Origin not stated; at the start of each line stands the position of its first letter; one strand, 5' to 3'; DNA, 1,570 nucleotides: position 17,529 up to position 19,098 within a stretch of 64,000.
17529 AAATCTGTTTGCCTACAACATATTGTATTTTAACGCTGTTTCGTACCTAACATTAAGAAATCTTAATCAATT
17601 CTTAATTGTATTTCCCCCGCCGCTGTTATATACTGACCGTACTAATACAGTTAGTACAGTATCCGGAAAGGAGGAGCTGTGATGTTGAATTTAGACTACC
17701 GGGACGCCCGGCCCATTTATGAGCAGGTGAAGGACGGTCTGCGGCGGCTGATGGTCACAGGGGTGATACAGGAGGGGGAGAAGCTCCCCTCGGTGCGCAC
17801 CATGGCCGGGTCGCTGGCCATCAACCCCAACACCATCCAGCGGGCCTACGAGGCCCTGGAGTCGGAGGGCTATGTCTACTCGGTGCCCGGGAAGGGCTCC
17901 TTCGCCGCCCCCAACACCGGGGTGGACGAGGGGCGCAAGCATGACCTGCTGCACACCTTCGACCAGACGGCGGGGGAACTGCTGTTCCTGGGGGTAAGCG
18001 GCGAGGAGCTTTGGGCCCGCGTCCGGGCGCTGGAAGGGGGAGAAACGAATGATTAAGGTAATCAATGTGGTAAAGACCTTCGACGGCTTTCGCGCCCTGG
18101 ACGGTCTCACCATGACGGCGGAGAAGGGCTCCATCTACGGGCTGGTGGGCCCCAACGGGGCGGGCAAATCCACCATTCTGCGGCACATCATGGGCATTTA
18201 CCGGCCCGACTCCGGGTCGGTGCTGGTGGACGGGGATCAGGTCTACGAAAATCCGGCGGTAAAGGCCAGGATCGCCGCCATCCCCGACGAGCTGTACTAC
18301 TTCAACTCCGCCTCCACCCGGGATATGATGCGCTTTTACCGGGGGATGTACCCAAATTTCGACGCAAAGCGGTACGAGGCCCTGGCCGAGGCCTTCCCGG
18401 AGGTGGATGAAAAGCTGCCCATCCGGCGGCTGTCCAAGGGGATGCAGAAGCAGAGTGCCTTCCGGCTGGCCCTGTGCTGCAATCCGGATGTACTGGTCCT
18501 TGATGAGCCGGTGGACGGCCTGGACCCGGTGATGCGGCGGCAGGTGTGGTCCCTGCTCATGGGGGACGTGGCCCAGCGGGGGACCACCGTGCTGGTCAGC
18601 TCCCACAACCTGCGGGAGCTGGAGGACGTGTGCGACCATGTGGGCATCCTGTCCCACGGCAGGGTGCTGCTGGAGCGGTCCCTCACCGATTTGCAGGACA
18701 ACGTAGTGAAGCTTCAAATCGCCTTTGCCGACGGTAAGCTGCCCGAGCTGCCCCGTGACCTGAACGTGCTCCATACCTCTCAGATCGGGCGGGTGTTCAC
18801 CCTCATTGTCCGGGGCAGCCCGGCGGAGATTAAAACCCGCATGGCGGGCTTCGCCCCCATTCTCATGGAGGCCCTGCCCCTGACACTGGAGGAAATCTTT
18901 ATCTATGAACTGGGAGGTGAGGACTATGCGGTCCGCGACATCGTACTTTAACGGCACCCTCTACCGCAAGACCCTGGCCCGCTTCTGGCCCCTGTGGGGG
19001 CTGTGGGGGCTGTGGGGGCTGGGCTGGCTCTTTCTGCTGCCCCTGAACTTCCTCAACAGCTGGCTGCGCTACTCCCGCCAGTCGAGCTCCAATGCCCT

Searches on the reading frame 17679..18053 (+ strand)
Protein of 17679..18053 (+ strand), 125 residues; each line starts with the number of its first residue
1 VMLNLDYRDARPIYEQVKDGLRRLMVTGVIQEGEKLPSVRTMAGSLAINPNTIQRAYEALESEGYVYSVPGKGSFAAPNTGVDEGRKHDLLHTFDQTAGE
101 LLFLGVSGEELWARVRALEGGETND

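Call 72: search_protein_families(library=pfam, proteins=[window:17679-18053:+], max_evalue=0.001)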
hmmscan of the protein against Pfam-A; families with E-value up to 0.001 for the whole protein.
window:17679-18053:+ (125 aa): 3 families
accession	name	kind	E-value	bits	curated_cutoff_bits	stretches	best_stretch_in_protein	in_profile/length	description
PF00392.27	GntR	-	3.8e-14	52.5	27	1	14-75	2-63/64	Bacterial regulatory proteins, gntR family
PF13730.12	HTH_36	-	9.7e-05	22.5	25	1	33-66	22-55/55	Helix-turn-helix domain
PF02082.26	Rrf2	-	0.00013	22.5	30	1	20-73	8-60/132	Iron-dependent Transcriptional regulator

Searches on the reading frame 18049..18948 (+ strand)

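Call 72: search_protein_families(library=pfam, proteins=[window:18049-18948:+], max_evalue=0.001)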
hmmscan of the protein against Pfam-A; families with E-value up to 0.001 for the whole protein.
window:18049-18948:+ (300 aa): 4 families
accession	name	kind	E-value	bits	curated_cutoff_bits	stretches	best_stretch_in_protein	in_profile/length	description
PF00005.33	ABC_tran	-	2e-25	90.4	25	1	17-155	1-136/137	ABC transporter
PF13304.12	AAA_21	-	1.5e-14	55.2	27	1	117-190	227-302/304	AAA domain, putative AbiEii toxin, Type IV TA system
PF13401.12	AAA_22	-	0.00045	21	27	1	28-166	6-104/130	AAA domain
PF02463.25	SMC_N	-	0.00061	19.7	40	0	12-200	8-211/220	RecF/RecN/SMC N terminal domain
